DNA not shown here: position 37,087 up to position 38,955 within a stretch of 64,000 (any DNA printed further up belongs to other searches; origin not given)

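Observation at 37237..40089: Three-gene membrane flavoprotein module: FMN-binding protein, ApbE flavin transferase, and NqrB/RnfD-like domain fused to an FNR-like reductase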

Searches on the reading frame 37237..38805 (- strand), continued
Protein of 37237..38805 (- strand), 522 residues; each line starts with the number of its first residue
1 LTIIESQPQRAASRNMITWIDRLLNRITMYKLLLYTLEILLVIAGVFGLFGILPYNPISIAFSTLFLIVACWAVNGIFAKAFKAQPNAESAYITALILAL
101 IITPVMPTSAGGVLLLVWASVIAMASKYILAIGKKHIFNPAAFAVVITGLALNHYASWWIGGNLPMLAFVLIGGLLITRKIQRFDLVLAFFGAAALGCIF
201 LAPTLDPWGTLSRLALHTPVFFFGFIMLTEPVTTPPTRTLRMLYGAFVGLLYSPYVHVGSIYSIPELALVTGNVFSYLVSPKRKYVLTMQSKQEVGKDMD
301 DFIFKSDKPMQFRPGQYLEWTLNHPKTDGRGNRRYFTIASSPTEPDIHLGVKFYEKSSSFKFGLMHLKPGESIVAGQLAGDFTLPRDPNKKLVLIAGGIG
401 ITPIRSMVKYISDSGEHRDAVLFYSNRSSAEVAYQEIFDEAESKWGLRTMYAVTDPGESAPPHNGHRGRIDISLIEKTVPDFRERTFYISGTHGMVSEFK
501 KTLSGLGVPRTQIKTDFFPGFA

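Call 19: find_encoding_contigs(protein=P0008, flank=8000, max_places=2)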
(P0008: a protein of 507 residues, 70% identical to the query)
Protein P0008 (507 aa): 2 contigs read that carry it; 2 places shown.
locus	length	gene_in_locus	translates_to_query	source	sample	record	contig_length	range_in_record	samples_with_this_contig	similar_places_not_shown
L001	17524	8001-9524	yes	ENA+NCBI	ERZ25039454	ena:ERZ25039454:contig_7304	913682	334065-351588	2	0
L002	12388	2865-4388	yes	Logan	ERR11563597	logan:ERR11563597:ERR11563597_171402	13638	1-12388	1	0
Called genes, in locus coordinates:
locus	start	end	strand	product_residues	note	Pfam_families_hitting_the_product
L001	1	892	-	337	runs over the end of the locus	PF06379:RhaT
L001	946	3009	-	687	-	PF02518:HATPase_c, PF00204:DNA_gyraseB, PF01751:Toprim, PF00986:DNA_gyraseB_C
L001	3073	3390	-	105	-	PF28217:FAM81B (faint)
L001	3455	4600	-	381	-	PF00082:Peptidase_S8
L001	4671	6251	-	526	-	PF05649:Peptidase_M13_N, PF01431:Peptidase_M13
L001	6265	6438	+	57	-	-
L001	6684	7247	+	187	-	PF04205:FMN_bind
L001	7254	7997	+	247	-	PF02424:ApbE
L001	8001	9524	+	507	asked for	PF03116:NQR2_RnfD_RnfE (faint), PF00175:NAD_binding_1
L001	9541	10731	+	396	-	-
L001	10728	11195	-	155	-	-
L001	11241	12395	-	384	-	-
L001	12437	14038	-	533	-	PF01471:PG_binding_1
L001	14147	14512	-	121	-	-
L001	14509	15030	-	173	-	-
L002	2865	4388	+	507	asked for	PF03116:NQR2_RnfD_RnfE (faint), PF00175:NAD_binding_1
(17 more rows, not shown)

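Call 20: find_encoding_contigs(protein=P0029, flank=8000, max_places=2)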
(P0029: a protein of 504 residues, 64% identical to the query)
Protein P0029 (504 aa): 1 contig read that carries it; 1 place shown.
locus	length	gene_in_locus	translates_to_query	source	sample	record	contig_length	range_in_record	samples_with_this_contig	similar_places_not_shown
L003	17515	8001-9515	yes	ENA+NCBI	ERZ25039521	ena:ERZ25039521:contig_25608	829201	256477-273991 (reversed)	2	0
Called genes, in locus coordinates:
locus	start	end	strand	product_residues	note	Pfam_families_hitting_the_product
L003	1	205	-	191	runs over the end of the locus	PF02357:NusG, PF00467:KOW (weak)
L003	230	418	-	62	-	PF00584:SecE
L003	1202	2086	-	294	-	PF01751:Toprim, PF00986:DNA_gyraseB_C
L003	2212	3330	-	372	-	PF02518:HATPase_c, PF00204:DNA_gyraseB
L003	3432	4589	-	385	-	-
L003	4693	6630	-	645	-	PF05649:Peptidase_M13_N, PF01431:Peptidase_M13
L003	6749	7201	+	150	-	-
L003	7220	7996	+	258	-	PF02424:ApbE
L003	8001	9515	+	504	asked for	PF03116:NQR2_RnfD_RnfE (weak), PF00175:NAD_binding_1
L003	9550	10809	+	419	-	-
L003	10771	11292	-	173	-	-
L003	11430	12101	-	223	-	-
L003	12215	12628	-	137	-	PF08570:DUF1761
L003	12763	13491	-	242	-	PF14528:LAGLIDADG_3 (faint)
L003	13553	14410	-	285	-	PF01435:Peptidase_M48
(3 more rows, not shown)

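Call 21: find_encoding_contigs(protein=P0098, flank=8000, max_places=2)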
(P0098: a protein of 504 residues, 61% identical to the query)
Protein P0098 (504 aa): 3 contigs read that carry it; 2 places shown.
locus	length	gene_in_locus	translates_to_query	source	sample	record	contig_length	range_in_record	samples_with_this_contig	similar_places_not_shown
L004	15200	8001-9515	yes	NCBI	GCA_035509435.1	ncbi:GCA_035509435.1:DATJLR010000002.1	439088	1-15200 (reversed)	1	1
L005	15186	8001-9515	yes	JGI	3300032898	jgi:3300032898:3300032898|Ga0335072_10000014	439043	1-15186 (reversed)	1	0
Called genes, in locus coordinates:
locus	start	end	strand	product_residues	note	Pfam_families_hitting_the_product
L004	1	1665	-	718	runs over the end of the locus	PF02518:HATPase_c, PF00204:DNA_gyraseB, PF01751:Toprim, PF00986:DNA_gyraseB_C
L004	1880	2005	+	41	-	-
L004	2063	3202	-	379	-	-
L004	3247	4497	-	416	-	PF07963:N_methyl, PF13385:Laminin_G_3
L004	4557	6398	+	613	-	PF08439:Peptidase_M3_N, PF01432:Peptidase_M3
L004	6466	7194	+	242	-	PF01471:PG_binding_1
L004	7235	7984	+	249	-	PF02424:ApbE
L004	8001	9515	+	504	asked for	PF03116:NQR2_RnfD_RnfE (weak), PF00970:FAD_binding_6 (faint), PF00175:NAD_binding_1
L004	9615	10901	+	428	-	-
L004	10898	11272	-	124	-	-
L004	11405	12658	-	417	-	PF05977:MFS_3, PF07690:MFS_1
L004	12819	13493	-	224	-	PF04191:PEMT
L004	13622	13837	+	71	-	-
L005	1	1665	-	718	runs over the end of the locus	PF02518:HATPase_c, PF00204:DNA_gyraseB, PF01751:Toprim, PF00986:DNA_gyraseB_C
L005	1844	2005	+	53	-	-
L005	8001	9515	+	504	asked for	PF03116:NQR2_RnfD_RnfE (weak), PF00970:FAD_binding_6 (faint), PF00175:NAD_binding_1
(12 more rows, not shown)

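Call 38: predict_structure(alignment_id=A2)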
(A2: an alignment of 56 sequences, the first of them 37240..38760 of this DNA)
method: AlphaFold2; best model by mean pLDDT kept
length: 507 residues; sequences in the alignment: 56
mean_pLDDT: 85.6   pTM: 0.81
mean pLDDT of the five models: 85.6, 84.3, 83.3, 83.0, 81.9
residues with pLDDT >= 90: 250; 70-90: 210; 50-70: 30; < 50: 17
segments of 3 or more residues with pLDDT < 50: 307-318, 503-507
pLDDT, mean of each block of 10 residues (from residue 1): 75 83 94 90 95 95 83 85 92 91 93 80 86 75 71 93 88 96 90 91 91 84 89 91 74 90 80 91 90 86 58 45 85 84 73 84 81 94 90 95 95 91 95 94 88 90 93 86 87 89 45
secondary structure, 60 per line:
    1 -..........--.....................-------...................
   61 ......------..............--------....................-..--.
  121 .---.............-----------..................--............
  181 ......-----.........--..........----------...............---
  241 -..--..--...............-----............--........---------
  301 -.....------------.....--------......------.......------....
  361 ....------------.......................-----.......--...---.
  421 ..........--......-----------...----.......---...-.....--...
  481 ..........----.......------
elements in order: H2-11 H14-34 H42-66 H73-86 H95-114 H125-137 H149-166 H169-186 H192-200 H203-212 H223-237 H250-264 E270-281 E284-291 E302-306 E319-323 E332-337 H344-350 E357-364 E377-382 H383-399 E405-411 H420-430 E433-438 E450-452 H457-463 E471-475 H478-490 E498-501

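Call 42: fold_search(model_id=the predicted structure, library=pdb)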
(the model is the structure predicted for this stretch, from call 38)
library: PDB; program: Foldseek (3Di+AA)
matches with E <= 10: 1254; with E <= 0.001: 331
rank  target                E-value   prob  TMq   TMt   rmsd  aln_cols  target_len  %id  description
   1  1gvh                  5.1e-17  1.00  0.45  0.56  11.8       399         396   17  The X-ray structure of ferric Escherichia coli flavohemoglobin reveals an unespected geometry of the distal heme pocket (released 2002-08-06)
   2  6o0a                  6.5e-17  1.00  0.45  0.58   9.9       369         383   20  Crystal structure of flavohemoglobin from Malassezia yamatoensis with bound FAD and heme determined by iron SAD phasing (released 2019-03-06)
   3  5ogx                  9.2e-15  1.00  0.42  0.62   2.8       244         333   23  Crystal structure of Amycolatopsis cytochrome P450 reductase GcoB. (released 2018-07-04)
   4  2r6h_A                1.2e-14  1.00  0.39  0.68   6.3       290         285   20  Crystal structure of the domain comprising the NAD binding and the FAD binding regions of the NADH:ubiquinone oxidored (released 2007-09-11)
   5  8qta                  1.2e-14  1.00  0.38  0.47  18.7       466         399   16  Cryo-EM structure of Streptococcus pneumoniae NADPH oxidase F397A mutant in complex with NADPH (released 2024-07-24)
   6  7qty                  2.0e-14  1.00  0.40  0.70   6.2       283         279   20  X-ray structure of FAD domain of NqrF of Klebsiella pneumoniae (released 2022-02-09)
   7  4eh1_B                3.6e-14  1.00  0.40  0.82   3.1       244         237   19  Crystal Structure of the Flavohem-like-FAD/NAD Binding Domain of Nitric Oxide Dioxygenase from Vibrio cholerae O1 biov (released 2012-04-25)
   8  2r6h_B                4.9e-14  1.00  0.39  0.68   6.6       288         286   20  Crystal structure of the domain comprising the NAD binding and the FAD binding regions of the NADH:ubiquinone oxidored (released 2007-09-11)
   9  2r6h_C                5.7e-14  1.00  0.40  0.68   6.2       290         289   21  Crystal structure of the domain comprising the NAD binding and the FAD binding regions of the NADH:ubiquinone oxidored (released 2007-09-11)
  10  4g1v                  5.7e-14  1.00  0.43  0.54  10.6       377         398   15  X-ray structure of yeast flavohemoglobin (released 2012-11-14)
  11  7qu3                  6.3e-14  1.00  0.41  0.71   6.0       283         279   22  X-ray structure of FAD domain of NqrF of Pseudomonas aeruginosa (released 2022-02-09)
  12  2r6h_D                9.4e-14  1.00  0.40  0.68   6.2       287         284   20  Crystal structure of the domain comprising the NAD binding and the FAD binding regions of the NADH:ubiquinone oxidored (released 2007-09-11)
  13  8qt6                  9.9e-14  1.00  0.37  0.46  18.6       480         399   16  Cryo-EM structure of Streptococcus pneumoniae NADPH oxidase (released 2024-07-24)
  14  7qu5                  1.0e-13  1.00  0.41  0.72   5.8       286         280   21  X-ray structure of FAD domain of NqrF of Pseudomonas aeruginosa (released 2022-02-09)
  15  8ad4_A                2.0e-13  1.00  0.40  0.70   6.7       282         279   21  X-ray structure of NqrF(129-408)of Vibrio cholerae in complex with NADH (released 2023-07-12)
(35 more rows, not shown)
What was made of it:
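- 37240..37950 (-): FNR-like FAD/NAD(P)H reductase domain of the fusion protein (aa 271-507): RYFT (37795..37806), GGIGITP (37597..37617), YSNR (37525..37536), aromatic C-terminus DFFPGFA. Stop codon at 37237..37239. Full-length AF2 model pLDDT 85.6, pTM 0.81 (call 38), with Foldseek hits at E 5e-17 to flavohaemoglobin, NqrF FAD domain and SpNOX (call 42).
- On FNR-like reductase (FAD_binding_6 + NAD_binding_1): Foldseek gives E 5e-17 to 1e-12 against flavohaemoglobin, NqrF, Fre and FNR (call 42).
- Closest known: NOX/MsrQ-like and PepSY-like proteins fused to PF00175. Same: The FNR part of the model matches the SpNOX dehydrogenase domain (call 42).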
